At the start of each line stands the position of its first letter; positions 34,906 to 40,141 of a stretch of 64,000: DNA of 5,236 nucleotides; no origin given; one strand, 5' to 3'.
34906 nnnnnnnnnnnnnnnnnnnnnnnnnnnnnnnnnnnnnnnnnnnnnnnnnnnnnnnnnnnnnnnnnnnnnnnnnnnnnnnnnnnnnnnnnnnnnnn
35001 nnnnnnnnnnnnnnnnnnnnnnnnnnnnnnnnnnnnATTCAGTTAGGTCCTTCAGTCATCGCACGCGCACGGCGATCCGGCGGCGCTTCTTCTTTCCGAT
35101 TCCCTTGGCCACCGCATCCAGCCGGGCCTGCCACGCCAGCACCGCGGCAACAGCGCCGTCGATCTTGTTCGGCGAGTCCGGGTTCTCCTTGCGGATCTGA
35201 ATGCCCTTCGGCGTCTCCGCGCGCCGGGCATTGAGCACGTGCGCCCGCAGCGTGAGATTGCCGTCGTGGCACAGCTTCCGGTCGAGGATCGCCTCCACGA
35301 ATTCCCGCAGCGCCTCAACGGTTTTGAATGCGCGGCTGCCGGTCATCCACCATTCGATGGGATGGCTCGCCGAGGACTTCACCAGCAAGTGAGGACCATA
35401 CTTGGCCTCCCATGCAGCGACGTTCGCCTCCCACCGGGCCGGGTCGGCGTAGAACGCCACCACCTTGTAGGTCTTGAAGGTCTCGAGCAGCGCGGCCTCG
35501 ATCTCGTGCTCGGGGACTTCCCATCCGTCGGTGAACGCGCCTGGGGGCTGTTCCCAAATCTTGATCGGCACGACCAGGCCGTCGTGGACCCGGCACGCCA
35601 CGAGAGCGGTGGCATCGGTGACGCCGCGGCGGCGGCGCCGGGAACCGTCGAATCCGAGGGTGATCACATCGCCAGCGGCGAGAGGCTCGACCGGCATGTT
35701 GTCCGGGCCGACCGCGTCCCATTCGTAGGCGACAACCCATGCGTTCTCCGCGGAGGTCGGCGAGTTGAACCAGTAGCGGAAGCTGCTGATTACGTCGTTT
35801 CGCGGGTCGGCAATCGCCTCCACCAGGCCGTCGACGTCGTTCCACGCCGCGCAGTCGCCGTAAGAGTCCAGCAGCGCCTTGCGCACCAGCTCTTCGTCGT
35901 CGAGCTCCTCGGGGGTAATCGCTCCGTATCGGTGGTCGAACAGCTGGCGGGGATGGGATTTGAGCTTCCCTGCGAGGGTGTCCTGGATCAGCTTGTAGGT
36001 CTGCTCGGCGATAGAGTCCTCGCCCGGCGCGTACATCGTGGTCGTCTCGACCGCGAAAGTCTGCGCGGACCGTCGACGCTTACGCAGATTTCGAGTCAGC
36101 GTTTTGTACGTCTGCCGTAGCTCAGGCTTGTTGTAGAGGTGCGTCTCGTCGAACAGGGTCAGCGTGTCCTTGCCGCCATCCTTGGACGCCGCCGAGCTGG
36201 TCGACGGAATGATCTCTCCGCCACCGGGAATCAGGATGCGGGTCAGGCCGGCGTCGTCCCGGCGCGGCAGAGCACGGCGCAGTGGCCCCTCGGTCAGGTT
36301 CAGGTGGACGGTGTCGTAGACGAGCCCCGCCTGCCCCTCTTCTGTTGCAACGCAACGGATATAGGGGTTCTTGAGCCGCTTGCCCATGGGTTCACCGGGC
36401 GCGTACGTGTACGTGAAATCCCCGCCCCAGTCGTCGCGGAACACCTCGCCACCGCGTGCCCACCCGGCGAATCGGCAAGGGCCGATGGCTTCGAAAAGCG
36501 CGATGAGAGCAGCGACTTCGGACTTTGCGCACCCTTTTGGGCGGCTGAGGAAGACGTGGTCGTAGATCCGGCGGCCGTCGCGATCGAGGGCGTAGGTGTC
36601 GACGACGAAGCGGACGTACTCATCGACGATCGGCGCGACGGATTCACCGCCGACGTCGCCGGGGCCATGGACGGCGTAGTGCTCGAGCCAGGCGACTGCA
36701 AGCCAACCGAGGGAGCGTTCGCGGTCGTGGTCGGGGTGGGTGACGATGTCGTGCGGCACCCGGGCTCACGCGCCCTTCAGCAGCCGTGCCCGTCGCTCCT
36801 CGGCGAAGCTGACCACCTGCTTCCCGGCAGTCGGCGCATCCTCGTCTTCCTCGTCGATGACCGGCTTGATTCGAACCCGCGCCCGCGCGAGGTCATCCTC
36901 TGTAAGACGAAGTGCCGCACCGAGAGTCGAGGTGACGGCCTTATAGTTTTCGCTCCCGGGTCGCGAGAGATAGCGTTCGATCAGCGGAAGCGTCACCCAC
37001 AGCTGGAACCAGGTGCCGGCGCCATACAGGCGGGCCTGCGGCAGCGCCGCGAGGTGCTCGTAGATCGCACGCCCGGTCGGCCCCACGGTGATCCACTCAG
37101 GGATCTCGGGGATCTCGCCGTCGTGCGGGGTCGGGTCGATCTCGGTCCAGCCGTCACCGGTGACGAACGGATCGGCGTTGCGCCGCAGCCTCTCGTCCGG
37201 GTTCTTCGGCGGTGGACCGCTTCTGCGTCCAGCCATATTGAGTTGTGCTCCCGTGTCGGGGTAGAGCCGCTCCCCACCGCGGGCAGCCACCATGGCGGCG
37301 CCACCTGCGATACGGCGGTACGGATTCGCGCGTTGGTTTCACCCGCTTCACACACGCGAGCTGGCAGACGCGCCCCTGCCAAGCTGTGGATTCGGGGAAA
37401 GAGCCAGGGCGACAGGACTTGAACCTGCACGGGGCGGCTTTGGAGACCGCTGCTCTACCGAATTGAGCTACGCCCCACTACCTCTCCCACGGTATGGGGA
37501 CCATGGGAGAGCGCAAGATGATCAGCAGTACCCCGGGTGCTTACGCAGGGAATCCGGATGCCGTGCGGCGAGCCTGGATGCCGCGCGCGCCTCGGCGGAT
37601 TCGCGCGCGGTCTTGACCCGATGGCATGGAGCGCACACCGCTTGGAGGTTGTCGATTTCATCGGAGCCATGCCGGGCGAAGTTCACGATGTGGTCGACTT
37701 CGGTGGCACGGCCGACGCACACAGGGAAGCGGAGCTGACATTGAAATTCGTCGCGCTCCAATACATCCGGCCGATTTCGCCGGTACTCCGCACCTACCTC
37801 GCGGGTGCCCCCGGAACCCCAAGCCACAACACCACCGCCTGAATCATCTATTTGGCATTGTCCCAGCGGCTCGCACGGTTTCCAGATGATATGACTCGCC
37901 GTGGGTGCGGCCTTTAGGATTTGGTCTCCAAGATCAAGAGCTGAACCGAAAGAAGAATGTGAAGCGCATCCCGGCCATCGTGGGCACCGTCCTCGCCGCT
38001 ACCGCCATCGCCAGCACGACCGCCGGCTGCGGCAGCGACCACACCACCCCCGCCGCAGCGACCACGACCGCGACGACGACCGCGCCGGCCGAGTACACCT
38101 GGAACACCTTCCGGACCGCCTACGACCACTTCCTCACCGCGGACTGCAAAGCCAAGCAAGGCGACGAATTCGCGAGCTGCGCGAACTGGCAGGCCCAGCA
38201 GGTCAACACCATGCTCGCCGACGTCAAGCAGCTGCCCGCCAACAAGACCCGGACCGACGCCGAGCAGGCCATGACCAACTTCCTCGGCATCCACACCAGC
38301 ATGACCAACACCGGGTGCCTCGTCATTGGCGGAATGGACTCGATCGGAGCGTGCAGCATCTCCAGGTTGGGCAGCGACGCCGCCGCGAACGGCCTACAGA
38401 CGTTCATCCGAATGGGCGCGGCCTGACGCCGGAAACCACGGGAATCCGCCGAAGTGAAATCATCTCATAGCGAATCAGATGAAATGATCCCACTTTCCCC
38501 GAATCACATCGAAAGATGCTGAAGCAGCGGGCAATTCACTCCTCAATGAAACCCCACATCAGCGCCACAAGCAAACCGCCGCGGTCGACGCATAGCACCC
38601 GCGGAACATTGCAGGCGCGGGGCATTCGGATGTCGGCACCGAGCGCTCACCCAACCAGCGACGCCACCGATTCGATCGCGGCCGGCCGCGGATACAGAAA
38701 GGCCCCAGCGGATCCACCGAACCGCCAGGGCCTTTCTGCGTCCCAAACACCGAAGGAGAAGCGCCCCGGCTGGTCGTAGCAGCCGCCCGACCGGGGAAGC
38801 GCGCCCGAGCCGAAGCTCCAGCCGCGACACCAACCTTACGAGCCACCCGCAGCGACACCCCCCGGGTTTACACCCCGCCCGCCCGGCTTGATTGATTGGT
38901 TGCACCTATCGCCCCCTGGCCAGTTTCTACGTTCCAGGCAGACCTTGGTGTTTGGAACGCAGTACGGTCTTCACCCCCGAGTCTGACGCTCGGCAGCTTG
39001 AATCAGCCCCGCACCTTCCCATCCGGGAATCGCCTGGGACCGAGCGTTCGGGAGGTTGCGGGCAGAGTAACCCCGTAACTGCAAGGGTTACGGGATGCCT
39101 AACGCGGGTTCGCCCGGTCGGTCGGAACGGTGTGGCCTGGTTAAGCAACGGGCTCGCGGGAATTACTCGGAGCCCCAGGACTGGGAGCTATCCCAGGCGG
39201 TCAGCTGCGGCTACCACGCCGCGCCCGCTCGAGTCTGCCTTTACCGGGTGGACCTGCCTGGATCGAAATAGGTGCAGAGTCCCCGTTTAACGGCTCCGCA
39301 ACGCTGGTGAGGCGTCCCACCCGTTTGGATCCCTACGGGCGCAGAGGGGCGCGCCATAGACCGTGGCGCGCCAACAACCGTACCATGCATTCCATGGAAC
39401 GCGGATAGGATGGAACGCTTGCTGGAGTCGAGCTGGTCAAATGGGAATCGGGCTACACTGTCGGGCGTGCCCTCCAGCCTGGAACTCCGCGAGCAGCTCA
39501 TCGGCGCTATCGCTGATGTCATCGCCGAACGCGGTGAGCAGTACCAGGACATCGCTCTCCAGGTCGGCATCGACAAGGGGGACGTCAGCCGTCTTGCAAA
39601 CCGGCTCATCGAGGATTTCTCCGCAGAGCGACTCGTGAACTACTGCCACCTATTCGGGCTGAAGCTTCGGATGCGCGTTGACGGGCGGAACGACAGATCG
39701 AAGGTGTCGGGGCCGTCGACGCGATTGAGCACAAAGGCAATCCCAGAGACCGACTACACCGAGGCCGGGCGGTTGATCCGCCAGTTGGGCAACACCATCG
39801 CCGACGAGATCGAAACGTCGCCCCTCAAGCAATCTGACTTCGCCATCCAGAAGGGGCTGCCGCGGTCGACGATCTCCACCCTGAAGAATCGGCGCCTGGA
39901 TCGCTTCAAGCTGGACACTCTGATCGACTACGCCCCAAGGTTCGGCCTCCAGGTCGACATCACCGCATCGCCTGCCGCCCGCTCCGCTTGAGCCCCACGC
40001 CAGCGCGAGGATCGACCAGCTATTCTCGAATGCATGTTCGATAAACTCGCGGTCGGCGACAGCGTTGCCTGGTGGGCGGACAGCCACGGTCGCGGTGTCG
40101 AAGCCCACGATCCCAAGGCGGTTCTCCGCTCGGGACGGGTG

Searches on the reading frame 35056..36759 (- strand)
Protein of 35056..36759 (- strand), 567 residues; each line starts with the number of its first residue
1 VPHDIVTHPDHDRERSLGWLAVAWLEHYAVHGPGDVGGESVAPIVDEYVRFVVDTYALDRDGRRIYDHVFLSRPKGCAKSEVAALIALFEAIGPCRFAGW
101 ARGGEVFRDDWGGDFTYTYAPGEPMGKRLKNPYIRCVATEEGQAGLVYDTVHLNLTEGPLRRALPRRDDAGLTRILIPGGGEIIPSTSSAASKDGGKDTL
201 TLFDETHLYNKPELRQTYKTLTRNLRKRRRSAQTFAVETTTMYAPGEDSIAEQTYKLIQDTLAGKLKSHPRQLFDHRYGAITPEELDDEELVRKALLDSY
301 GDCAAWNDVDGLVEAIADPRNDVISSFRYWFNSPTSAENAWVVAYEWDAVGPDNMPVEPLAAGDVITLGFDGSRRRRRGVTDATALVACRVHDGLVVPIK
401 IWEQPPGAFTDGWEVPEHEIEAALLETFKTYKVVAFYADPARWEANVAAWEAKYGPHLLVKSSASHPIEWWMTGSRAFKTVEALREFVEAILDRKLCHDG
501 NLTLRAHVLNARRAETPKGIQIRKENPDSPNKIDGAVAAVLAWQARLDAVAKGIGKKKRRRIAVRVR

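Call 14: search_protein_families(library=phrogs, proteins=[window:35056-36759:-], max_evalue=0.00001)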
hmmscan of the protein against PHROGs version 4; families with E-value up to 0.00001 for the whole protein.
window:35056-36759:- (567 aa): 5 families
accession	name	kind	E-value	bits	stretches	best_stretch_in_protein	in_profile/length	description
phrog_9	-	head and packaging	1e-71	243.9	1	12-561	73-678/812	terminase large subunit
phrog_19179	-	head and packaging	1.1e-24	88.3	1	17-262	14-266/347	terminase large subunit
phrog_21277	-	head and packaging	1.1e-21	78.4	1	362-564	13-202/208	terminase large subunit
phrog_2699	-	head and packaging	7.4e-11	42.5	1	409-545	169-292/315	terminase large subunit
phrog_7331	-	head and packaging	3.4e-07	30.9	1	483-543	30-89/113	terminase large subunit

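Call 15: search_dna_similar(query=window:35056-36759:-, collection=phages, mode=protein, max_rows=15)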
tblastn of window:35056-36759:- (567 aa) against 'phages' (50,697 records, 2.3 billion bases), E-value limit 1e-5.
Records with a match: 2042; places in all: 2044; records where one place covers at least 80% of the query: 1955.
Best place of each record, by identity: 60-80% 8; <60% 2034.
By first word of the organism name: Mycobacterium 1347; Gordonia 227; Streptomyces 207; Arthrobacter 97; Rhodococcus 56; Brevibacterium 32; Corynebacterium 22; Microbacterium 19; Curtobacterium 10; Fromanvirus 4; and 12 more.
By host as written in the record: Mycobacterium smegmatis mc2 155 939; Mycobacterium smegmatis mc#155 174; Gordonia terrae 3612 145; Mycobacterium smegmatis mc2155 65; Arthrobacter globiformis B-2979 56; Rhodococcus erythropolis RIA 643 39; - 37; Streptomyces griseus ATCC 10137 35; and 142 more.
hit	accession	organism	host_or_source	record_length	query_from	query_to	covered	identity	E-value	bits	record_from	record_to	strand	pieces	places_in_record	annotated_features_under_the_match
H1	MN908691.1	Gordonia phage DatBoi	Gordonia terrae 3612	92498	1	548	97%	65.8%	0e+0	741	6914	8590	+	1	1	13: terminase | 12: hypothetical protein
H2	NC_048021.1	Gordonia phage Daredevil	Gordonia terrae 3612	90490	1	548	97%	65.4%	0e+0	716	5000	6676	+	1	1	12: terminase large subunit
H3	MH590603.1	Gordonia phage Daredevil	Gordonia terrae 3612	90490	1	548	97%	65.4%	0e+0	716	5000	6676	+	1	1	12: terminase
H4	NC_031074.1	Gordonia phage Bantam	Gordonia terrae 3612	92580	1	548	97%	65.1%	0e+0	734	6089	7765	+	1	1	12: terminase large subunit | 11: hypothetical protein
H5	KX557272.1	Gordonia phage Bantam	Gordonia terrae 3612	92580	1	548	97%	65.1%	0e+0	734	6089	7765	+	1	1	12: terminase | 11: hypothetical protein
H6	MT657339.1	Gordonia phage SpeedDemon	Gordonia terrae 3612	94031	1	548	97%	65.1%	0e+0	734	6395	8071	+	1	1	130: terminase | 120: hypothetical protein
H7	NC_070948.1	Gordonia phage Mollymur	Gordonia terrae 3612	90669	1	548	97%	64.5%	0e+0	723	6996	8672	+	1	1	13: terminase large subunit | 12: minor tail protein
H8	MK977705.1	Gordonia phage Mollymur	Gordonia terrae 3612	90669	1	548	97%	64.5%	0e+0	723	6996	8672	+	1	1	13: terminase | 12: hypothetical protein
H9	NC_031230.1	Gordonia phage Yvonnetastic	Gordonia terrae 3612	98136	1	548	97%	52.7%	7e-172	545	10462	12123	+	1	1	28: terminase large subunit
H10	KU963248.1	Gordonia phage Yvonnetastic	Gordonia terrae 3612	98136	1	548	97%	52.7%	7e-172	545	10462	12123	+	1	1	28: terminase large subunit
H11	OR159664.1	Gordonia Phage JonJames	Gordonia terrae 3612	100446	1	548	97%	52.6%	4e-100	552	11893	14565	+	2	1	30: terminase large subunit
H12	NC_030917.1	Gordonia phage OneUp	Gordonia terrae 3612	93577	1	548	97%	52.4%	3e-180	570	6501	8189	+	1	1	24: terminase large subunit | 23: hypothetical protein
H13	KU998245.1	Gordonia phage OneUp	Gordonia terrae 3612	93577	1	548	97%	52.4%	3e-180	570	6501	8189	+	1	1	24: terminase | 23: hypothetical protein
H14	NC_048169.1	Gordonia phage BrutonGaster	Gordonia terrae 3612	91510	1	548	97%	52.2%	2e-180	570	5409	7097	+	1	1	18: terminase large subunit | 17: hypothetical protein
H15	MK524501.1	Gordonia phage BrutonGaster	Gordonia terrae 3612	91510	1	548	97%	52.2%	2e-180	570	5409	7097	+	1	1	18: terminase | 17: hypothetical protein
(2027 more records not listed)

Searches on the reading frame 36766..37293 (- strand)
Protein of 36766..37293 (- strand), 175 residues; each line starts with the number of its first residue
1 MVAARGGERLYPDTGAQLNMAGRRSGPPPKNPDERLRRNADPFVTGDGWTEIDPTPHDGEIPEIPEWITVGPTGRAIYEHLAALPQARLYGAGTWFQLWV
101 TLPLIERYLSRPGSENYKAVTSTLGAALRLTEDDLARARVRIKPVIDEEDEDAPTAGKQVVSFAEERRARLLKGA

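Call 14: search_protein_families(library=phrogs, proteins=[window:36766-37293:-], max_evalue=0.00001)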
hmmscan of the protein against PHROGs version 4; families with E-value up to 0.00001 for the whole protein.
window:36766-37293:- (175 aa): 1 family
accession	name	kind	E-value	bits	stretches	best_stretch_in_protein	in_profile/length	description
phrog_226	-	tail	1.5e-22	81.1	1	24-171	3-151/157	minor tail protein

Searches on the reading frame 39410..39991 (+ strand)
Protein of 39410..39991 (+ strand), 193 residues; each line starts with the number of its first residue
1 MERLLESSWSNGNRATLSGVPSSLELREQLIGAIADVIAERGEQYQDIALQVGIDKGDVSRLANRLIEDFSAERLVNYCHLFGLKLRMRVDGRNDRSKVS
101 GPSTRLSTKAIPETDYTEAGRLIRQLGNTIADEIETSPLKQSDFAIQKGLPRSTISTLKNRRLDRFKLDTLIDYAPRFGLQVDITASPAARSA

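Call 68: search_protein_families(library=phrogs, proteins=[window:39410-39991:+], max_evalue=0.001)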
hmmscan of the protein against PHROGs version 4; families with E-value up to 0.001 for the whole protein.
window:39410-39991:+ (193 aa): 4 families
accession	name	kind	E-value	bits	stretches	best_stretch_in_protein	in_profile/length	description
phrog_2339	-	DNA, RNA and nucleotide metabolism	7.3e-24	84.6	2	120-189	20-89/98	HTH DNA binding protein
phrog_18318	-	DNA, RNA and nucleotide metabolism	2.7e-12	47.7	1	124-187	32-95/108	HTH DNA binding protein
phrog_1373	-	transcription regulation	9.2e-10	39.7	0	30-94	64-127/166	transcriptional regulator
phrog_7126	-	DNA, RNA and nucleotide metabolism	0.00032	21.6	0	139-185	31-77/120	HTH DNA binding protein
